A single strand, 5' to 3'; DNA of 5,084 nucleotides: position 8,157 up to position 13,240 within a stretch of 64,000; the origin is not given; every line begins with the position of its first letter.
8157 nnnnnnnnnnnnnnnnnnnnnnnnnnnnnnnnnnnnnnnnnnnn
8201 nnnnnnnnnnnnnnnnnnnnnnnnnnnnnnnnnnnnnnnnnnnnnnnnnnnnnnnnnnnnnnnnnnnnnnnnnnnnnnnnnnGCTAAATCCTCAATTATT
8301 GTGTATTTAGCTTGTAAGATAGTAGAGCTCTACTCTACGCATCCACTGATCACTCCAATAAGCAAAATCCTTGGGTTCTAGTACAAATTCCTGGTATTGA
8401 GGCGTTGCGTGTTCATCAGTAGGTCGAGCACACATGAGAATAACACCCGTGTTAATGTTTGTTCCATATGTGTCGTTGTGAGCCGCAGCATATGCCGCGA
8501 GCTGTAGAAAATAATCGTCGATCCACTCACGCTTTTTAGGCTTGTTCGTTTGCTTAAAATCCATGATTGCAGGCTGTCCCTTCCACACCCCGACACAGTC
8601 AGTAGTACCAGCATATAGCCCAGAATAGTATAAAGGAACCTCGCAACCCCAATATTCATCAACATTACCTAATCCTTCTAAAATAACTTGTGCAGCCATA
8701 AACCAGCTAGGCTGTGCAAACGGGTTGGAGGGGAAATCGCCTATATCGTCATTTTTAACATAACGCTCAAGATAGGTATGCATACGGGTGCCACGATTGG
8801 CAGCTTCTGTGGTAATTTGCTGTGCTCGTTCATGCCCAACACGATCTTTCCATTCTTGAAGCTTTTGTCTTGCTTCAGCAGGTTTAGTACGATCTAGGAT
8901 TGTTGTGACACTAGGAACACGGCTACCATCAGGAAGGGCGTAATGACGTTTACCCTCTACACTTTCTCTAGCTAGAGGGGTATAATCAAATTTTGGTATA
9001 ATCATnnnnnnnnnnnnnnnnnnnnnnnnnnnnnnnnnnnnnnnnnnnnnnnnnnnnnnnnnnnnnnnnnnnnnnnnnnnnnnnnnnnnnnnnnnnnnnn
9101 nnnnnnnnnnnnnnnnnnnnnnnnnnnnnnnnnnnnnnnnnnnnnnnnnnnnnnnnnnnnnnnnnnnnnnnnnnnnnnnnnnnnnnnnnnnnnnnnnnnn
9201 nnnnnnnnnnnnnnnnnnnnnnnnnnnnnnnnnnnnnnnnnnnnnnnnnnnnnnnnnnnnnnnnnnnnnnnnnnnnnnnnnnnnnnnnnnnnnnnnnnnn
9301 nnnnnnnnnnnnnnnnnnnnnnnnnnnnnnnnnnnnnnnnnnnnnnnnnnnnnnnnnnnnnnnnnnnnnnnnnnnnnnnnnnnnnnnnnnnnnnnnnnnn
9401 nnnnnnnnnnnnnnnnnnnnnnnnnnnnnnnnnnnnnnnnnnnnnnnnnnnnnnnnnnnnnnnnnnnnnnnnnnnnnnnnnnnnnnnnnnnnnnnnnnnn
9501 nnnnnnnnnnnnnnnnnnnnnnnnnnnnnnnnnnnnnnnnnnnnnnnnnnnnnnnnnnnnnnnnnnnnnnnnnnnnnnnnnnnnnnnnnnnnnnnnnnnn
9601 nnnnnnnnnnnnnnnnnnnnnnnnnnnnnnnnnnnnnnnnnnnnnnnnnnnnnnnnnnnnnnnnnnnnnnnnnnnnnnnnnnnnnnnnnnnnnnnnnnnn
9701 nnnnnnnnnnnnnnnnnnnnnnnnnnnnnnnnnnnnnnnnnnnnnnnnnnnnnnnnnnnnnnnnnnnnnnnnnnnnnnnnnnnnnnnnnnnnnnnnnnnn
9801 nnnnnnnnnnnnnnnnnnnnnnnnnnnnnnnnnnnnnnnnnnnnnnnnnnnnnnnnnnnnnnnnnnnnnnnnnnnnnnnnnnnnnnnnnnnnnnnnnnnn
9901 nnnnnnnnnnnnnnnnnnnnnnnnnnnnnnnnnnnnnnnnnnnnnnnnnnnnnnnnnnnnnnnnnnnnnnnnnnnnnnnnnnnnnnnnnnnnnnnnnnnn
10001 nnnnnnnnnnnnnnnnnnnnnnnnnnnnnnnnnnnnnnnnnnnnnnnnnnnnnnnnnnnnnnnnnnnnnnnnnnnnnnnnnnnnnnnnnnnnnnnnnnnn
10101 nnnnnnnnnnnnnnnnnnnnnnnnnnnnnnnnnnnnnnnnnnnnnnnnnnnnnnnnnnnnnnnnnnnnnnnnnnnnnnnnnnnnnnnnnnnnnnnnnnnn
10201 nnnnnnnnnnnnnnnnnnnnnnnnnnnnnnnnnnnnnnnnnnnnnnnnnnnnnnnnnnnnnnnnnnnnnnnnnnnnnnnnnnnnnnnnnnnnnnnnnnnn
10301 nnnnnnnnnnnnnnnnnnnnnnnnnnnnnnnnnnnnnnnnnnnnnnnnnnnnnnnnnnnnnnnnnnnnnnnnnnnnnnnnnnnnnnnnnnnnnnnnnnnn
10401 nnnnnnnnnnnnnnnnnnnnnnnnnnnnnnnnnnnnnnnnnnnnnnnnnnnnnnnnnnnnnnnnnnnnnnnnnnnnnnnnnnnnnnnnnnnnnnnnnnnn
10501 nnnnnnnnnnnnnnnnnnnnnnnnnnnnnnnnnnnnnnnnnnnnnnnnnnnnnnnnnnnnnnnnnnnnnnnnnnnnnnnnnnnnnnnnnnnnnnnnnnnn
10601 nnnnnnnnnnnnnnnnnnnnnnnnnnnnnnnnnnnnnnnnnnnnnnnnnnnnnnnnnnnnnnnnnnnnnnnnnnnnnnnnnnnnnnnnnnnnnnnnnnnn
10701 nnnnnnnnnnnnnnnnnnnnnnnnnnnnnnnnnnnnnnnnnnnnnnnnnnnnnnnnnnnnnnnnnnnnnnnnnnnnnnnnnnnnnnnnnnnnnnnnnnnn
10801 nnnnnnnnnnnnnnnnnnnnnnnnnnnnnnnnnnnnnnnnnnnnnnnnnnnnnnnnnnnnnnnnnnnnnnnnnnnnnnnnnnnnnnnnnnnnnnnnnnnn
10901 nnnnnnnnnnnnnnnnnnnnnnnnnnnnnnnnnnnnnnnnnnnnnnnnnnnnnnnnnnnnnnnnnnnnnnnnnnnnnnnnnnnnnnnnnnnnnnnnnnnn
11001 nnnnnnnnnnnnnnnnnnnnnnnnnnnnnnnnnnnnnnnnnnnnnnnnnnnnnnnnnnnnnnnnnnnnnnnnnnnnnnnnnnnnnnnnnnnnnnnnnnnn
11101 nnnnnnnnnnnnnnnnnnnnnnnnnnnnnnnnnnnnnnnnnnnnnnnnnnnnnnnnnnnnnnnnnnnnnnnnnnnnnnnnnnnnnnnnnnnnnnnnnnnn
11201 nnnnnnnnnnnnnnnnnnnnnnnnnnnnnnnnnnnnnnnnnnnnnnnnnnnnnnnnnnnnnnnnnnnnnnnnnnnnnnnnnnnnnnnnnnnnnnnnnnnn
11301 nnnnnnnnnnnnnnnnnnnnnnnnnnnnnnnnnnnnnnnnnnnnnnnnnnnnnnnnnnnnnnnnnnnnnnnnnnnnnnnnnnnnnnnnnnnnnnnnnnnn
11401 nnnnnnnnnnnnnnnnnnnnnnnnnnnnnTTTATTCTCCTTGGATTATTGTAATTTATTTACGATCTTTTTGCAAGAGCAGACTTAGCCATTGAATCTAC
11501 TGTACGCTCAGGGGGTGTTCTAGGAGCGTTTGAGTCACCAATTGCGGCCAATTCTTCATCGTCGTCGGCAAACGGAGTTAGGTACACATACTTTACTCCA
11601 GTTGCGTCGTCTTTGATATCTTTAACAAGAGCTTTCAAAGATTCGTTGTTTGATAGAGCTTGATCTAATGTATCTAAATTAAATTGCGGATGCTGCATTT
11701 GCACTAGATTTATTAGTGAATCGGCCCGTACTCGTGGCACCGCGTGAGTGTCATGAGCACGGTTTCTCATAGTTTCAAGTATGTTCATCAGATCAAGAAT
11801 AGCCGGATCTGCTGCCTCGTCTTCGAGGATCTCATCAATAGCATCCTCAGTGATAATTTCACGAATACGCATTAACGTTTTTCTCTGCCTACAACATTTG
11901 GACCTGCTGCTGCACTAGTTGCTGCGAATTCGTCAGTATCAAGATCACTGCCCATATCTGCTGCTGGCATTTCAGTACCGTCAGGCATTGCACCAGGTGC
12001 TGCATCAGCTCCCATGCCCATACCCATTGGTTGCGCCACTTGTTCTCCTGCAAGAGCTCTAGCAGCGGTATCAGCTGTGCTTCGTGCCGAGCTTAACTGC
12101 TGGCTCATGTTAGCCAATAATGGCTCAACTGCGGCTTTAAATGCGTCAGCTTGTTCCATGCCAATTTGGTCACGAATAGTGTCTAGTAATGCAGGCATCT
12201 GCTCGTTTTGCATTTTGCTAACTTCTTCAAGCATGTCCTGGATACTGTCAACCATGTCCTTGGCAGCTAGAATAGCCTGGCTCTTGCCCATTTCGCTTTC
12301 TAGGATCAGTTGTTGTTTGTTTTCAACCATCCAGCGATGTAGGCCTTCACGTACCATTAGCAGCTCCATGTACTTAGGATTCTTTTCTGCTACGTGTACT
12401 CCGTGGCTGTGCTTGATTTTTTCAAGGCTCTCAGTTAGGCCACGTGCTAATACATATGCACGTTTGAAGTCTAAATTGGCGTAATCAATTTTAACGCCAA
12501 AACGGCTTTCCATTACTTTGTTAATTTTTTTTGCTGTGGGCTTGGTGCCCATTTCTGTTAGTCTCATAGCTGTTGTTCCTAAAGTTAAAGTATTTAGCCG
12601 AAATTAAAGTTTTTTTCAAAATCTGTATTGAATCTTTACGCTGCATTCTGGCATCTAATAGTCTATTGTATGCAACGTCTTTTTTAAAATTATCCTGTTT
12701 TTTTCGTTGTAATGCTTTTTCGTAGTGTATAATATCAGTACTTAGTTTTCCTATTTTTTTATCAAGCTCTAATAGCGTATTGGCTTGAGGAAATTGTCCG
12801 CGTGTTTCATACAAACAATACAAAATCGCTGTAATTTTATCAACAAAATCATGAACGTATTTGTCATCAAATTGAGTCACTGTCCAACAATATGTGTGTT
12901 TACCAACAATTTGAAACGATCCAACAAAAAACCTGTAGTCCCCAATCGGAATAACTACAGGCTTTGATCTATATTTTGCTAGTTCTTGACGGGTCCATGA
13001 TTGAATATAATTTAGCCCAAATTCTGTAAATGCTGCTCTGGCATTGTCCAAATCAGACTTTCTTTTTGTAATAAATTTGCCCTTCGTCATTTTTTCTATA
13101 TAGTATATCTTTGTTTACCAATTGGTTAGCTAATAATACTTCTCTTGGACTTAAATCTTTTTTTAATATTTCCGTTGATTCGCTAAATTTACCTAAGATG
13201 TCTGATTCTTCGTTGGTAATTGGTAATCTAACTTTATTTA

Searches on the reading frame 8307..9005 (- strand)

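Call 45: search_protein_families(library=pfam, proteins=[window:8307-9005:-], max_evalue=0.001)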
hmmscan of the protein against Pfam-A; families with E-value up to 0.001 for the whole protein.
window:8307-9005:- (232 aa): 1 family
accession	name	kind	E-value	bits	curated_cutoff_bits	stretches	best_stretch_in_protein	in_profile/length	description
PF12705.13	PDDEXK_1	-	0.00022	21.7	22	0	133-219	126-215/247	PD-(D/E)XK nuclease superfamily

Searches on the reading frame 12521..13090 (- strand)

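Call 45: search_protein_families(library=pfam, proteins=[window:12521-13090:-], max_evalue=0.001)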
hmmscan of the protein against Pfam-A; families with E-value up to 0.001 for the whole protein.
window:12521-13090:- (189 aa): 1 family
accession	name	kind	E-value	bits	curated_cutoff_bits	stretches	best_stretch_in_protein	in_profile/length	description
PF12523.13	DUF3725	-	0.00068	20.3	22.8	0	136-177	21-62/74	Protein of unknown function (DUF3725)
